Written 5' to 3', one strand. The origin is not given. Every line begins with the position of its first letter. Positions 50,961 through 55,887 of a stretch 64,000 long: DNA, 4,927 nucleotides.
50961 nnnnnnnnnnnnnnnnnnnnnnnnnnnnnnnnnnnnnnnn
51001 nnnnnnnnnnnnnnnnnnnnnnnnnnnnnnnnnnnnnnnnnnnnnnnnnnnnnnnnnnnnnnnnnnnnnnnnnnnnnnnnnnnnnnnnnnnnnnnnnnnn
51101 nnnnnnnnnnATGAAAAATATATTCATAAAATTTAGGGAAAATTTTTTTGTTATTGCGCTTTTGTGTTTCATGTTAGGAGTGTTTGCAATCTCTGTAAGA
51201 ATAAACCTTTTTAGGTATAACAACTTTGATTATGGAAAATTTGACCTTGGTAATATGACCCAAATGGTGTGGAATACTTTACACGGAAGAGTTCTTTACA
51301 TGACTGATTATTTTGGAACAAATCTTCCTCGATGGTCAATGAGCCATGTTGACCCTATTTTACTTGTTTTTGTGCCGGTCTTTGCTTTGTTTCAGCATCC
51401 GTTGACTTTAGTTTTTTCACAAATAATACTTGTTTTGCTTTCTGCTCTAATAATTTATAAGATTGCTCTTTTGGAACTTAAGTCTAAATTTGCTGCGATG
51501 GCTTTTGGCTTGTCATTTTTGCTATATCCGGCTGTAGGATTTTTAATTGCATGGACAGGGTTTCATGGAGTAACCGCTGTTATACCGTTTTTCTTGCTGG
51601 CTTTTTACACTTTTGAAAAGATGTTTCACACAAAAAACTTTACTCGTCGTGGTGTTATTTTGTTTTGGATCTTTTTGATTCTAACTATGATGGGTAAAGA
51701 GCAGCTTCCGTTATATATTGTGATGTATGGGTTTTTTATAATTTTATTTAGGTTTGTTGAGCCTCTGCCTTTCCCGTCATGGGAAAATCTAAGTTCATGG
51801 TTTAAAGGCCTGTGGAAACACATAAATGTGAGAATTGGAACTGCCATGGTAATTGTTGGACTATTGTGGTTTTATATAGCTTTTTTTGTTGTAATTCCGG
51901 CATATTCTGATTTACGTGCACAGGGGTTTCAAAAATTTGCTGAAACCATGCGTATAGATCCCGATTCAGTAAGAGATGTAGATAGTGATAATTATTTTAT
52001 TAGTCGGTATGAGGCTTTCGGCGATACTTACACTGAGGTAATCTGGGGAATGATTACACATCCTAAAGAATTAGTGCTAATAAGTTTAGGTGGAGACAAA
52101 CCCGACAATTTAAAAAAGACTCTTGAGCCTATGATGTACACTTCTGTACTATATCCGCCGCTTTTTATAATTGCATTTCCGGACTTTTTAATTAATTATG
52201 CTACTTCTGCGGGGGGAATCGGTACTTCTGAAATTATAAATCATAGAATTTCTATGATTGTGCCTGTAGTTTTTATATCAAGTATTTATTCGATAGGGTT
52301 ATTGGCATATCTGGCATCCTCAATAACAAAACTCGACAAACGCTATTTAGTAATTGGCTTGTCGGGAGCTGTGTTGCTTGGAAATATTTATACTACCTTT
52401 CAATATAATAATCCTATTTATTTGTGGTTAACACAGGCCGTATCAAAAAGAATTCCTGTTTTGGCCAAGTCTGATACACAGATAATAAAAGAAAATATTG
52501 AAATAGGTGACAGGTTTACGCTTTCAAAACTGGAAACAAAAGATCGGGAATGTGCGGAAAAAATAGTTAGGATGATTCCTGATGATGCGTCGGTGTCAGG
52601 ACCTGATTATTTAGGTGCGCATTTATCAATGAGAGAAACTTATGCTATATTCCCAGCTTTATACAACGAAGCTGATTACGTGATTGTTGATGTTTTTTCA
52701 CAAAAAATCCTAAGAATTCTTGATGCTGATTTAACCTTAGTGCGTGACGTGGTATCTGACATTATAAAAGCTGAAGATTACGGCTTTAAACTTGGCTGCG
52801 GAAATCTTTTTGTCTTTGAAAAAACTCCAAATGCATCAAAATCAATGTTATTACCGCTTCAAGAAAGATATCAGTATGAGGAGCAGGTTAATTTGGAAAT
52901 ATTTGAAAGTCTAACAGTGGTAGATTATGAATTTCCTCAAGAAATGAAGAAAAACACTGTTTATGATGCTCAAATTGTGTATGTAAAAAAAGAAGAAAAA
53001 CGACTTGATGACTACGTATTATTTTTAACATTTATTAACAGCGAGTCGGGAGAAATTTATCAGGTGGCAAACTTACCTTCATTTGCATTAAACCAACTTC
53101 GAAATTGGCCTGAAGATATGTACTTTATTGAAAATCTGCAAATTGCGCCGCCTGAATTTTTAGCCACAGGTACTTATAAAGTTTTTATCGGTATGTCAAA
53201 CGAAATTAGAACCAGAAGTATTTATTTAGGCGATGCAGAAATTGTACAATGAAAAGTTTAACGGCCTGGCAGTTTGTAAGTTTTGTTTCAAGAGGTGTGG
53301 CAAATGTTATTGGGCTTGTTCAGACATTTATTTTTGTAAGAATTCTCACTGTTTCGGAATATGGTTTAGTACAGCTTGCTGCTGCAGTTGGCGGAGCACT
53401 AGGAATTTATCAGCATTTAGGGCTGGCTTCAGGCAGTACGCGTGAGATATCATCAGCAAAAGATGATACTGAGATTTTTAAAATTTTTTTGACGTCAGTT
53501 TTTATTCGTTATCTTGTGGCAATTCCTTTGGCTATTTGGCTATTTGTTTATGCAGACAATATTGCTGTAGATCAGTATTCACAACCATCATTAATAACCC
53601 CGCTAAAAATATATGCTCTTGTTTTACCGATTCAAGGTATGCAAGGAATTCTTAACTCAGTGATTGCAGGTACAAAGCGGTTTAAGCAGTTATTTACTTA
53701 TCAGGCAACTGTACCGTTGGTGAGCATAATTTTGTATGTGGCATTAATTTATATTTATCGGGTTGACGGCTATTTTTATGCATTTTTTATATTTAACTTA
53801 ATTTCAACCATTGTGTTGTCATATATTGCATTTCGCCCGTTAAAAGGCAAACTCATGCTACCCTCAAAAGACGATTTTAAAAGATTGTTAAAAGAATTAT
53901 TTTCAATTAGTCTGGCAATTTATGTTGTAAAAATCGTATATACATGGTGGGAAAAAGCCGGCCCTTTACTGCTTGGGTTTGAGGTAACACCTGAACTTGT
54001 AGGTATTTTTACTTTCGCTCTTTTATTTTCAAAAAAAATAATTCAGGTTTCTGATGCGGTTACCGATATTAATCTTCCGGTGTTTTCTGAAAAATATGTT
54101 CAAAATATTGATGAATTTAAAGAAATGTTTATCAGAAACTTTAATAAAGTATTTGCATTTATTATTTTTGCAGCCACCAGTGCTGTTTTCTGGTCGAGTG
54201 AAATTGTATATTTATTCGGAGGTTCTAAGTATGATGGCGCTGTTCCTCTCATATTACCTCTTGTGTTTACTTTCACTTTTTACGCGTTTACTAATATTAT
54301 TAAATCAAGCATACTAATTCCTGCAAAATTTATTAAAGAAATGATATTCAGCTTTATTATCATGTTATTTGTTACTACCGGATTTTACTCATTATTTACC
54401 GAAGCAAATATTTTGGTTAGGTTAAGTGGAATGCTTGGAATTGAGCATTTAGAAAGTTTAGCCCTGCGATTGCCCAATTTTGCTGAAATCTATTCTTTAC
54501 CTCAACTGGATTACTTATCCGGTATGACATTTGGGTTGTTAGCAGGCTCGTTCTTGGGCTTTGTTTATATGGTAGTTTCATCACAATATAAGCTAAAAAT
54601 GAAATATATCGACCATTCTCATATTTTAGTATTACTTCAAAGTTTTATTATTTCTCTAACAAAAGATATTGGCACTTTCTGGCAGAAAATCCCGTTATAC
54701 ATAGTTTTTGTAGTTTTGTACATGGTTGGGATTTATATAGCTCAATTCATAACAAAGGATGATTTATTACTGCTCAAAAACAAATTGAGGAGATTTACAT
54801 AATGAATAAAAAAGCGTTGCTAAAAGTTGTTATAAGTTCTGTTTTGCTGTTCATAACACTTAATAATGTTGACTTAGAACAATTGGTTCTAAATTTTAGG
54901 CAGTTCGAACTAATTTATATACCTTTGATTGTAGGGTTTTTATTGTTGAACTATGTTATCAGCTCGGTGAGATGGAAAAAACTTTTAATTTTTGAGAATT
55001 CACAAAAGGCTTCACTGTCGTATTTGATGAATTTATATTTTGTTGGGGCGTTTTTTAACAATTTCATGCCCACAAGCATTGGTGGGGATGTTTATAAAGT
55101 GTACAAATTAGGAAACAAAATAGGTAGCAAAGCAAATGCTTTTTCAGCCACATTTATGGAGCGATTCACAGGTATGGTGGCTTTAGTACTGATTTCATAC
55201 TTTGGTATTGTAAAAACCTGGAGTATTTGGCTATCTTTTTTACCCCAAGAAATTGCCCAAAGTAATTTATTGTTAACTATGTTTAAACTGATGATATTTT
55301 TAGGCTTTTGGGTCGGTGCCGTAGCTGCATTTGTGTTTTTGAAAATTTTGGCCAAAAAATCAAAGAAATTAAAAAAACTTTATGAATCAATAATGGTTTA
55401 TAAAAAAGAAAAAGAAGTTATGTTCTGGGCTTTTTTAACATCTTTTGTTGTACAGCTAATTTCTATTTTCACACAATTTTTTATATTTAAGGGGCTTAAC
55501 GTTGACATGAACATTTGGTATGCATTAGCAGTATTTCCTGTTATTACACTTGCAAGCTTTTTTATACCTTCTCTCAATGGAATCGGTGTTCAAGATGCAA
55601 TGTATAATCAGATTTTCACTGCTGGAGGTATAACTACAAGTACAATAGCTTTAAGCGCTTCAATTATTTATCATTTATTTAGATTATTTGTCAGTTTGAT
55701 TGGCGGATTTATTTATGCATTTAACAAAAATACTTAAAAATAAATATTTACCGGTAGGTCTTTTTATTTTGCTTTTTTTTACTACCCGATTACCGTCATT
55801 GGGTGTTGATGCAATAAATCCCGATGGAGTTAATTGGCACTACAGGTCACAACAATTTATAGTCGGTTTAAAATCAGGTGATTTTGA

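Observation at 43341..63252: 20-kb, 15-gene glycosylation island built from repeated GtrB/GtrA/GT-C-type modules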

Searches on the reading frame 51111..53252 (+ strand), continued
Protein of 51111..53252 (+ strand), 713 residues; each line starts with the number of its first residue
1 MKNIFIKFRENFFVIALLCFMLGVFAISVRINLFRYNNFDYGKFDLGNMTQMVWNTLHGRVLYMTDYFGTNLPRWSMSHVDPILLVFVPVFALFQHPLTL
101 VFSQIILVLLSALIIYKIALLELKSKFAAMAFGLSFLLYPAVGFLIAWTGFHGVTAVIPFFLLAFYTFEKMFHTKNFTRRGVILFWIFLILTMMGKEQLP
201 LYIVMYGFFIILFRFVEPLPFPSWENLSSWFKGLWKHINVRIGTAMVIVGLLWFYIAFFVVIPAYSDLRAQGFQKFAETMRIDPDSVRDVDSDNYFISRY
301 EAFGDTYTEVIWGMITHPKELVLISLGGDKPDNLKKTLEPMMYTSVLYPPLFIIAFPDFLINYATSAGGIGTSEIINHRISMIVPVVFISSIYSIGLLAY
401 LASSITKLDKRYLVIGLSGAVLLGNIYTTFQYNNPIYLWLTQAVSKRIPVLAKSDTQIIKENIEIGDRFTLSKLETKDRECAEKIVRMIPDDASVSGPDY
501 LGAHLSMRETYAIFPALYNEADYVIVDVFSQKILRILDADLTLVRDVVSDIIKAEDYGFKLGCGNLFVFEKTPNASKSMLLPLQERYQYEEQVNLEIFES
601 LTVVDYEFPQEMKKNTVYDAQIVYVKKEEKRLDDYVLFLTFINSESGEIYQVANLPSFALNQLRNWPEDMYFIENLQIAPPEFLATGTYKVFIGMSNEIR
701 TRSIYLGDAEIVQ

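Call 47: fold_search(model_id=the predicted structure, library=pdb)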
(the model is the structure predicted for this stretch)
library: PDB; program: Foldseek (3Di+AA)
matches with E <= 10: 1416; with E <= 0.001: 15
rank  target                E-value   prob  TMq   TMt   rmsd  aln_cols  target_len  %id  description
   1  6ftg_5                6.5e-07  1.00  0.37  0.40  13.9       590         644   14  Subtomogram average of OST-containing ribosome-translocon complexes from canine rough microsomal membranes (released 2018-03-21)
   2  5gmy_A                9.6e-07  1.00  0.40  0.35  18.5       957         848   12  Crystal structure of the Archaeoglobus fulgidus oligosaccharyltransferase (O29867_ARCFU) tethered with an acceptor pep (released 2017-02-01)
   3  8b6l_I                4.5e-06  1.00  0.41  0.42  15.5       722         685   12  Subtomogram average of the human Sec61-TRAP-OSTA-translocon (released 2022-12-07)
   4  8pn9_A                7.7e-06  1.00  0.40  0.43  14.8       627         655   11  Structure of human oligosaccharyltransferase OST-A complex bound to NGI-1 (released 2024-05-08)
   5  8agc_A                1.2e-05  1.00  0.40  0.41  16.1       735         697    9  Structure of yeast oligosaccharylransferase complex with lipid-linked oligosaccharide and non-acceptor peptide bound (released 2022-12-07)
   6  7zlh_A                2.7e-05  1.00  0.36  0.39  13.0       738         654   10  Cryo-EM structure of C-mannosyltransferase CeDPY19, in apo state, bound to CMT2-Fab and anti-Fab nanobody (released 2023-01-11)
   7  3waj                  4.5e-05  1.00  0.39  0.36  17.4       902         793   12  Crystal structure of the Archaeoglobus fulgidus oligosaccharyltransferase (O29867_ARCFU) complex with Zn and sulfate (released 2013-10-30)
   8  8age_A                4.7e-05  1.00  0.37  0.41  13.1       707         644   11  Structure of yeast oligosaccharylransferase complex with acceptor peptide bound (released 2022-12-07)
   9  7oci_F                5.6e-05  1.00  0.39  0.42  13.0       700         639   11  Cryo-EM structure of yeast Ost6p containing oligosaccharyltransferase complex (released 2022-02-16)
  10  7zli_A                7.9e-05  1.00  0.37  0.39  12.9       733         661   12  Cryo-EM structure of C-mannosyltransferase CeDPY19, in complex with Dol25-P-Man and bound to CMT2-Fab and anti-Fab nan (released 2023-01-11)
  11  7zlg_A                1.1e-04  1.00  0.36  0.38  13.3       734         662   10  Cryo-EM structure of C-mannosyltransferase CeDPY19, in complex with acceptor peptide and bound to CMT2-Fab and anti-Fa (released 2023-01-11)
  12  5f15                  5.1e-04  1.00  0.38  0.47  13.0       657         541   11  Crystal Structure of ArnT from Cupriavidus metallidurans bound to Undecaprenyl phosphate (released 2016-02-17)
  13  6gxc_A                5.3e-04  1.00  0.38  0.39  14.6       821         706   11  Bacterial oligosaccharyltransferase PglB in complex with an inhibitory peptide and a reactive lipid-linked oligosaccha (released 2018-11-14)
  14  6c26_A                6.4e-04  1.00  0.36  0.39  14.2       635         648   12  The Cryo-EM structure of a eukaryotic oligosaccharyl transferase complex (released 2018-01-31)
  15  5ezm                  7.6e-04  1.00  0.36  0.45  11.2       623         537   10  Crystal Structure of ArnT from Cupriavidus metallidurans in the apo state (released 2016-02-17)
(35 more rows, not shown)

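Call 90: list_cluster_members(proteins=[P0001, P0241])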
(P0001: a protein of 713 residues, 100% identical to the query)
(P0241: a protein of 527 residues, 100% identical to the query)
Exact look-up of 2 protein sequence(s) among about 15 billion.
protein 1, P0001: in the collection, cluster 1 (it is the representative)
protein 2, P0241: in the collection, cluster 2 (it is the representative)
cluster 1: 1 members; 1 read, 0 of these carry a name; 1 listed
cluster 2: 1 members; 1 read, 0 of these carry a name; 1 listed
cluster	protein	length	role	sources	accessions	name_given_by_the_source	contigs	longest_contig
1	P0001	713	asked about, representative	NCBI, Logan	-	-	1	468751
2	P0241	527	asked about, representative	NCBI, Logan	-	-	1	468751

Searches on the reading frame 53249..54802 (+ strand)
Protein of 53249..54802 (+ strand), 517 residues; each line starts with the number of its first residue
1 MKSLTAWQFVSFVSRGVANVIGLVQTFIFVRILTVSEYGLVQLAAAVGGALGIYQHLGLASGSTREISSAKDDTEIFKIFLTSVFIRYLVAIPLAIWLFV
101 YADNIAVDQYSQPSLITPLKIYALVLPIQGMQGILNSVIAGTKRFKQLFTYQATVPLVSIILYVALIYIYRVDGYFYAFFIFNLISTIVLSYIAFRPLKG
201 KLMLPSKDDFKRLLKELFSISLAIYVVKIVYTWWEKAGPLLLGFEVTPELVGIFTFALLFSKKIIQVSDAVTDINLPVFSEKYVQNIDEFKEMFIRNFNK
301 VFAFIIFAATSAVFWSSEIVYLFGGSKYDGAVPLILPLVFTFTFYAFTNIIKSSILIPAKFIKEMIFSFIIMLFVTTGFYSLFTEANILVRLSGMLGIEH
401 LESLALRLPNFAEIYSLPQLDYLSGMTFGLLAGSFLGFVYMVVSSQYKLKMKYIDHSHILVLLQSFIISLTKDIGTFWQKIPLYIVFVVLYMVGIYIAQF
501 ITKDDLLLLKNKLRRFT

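Call 4: search_protein_families(library=pfam, proteins=[window:53249-54802:+], max_evalue=0.01)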
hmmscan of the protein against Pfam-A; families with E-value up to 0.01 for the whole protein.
window:53249-54802:+ (517 aa): 2 families
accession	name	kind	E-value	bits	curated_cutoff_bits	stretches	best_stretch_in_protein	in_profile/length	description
PF13440.11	Polysacc_synt_3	-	2e-19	70.4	23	1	28-333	1-293/293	Polysaccharide biosynthesis protein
PF01943.22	Polysacc_synt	-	2.1e-15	57.3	28.2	1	9-257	6-247/274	Polysaccharide biosynthesis protein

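Call 11: search_protein_families(library=ncbifam, proteins=[window:53249-54802:+], max_evalue=0.001)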
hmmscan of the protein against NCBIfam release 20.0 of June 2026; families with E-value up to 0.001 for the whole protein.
window:53249-54802:+ (517 aa): 0 families

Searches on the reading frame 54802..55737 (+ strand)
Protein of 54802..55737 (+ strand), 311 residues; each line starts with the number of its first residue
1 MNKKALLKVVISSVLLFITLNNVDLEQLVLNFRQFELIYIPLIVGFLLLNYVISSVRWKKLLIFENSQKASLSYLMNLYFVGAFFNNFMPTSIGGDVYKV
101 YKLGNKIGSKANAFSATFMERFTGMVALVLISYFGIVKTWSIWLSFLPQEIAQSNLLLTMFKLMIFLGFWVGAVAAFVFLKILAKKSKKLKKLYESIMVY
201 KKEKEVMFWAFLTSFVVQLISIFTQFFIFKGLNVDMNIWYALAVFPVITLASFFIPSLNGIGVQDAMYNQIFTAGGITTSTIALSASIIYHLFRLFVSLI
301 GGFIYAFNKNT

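Call 4: search_protein_families(library=pfam, proteins=[window:54802-55737:+], max_evalue=0.01)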
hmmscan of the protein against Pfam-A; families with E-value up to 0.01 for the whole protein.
window:54802-55737:+ (311 aa): 1 family
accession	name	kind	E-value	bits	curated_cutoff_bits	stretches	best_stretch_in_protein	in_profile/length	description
PF03706.18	LPG_synthase_TM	-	6.3e-40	137.9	33.4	1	6-301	2-302/302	Lysylphosphatidylglycerol synthase TM region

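Call 11: search_protein_families(library=ncbifam, proteins=[window:54802-55737:+], max_evalue=0.001)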
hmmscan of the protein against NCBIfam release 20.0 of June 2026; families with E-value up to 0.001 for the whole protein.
window:54802-55737:+ (311 aa): 1 family
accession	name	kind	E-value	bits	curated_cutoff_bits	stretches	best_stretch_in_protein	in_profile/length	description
TIGR00374.1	TIGR00374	subfamily_domain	4.6e-20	72.3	43.2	1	10-306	2-310/323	flippase-like domain-containing protein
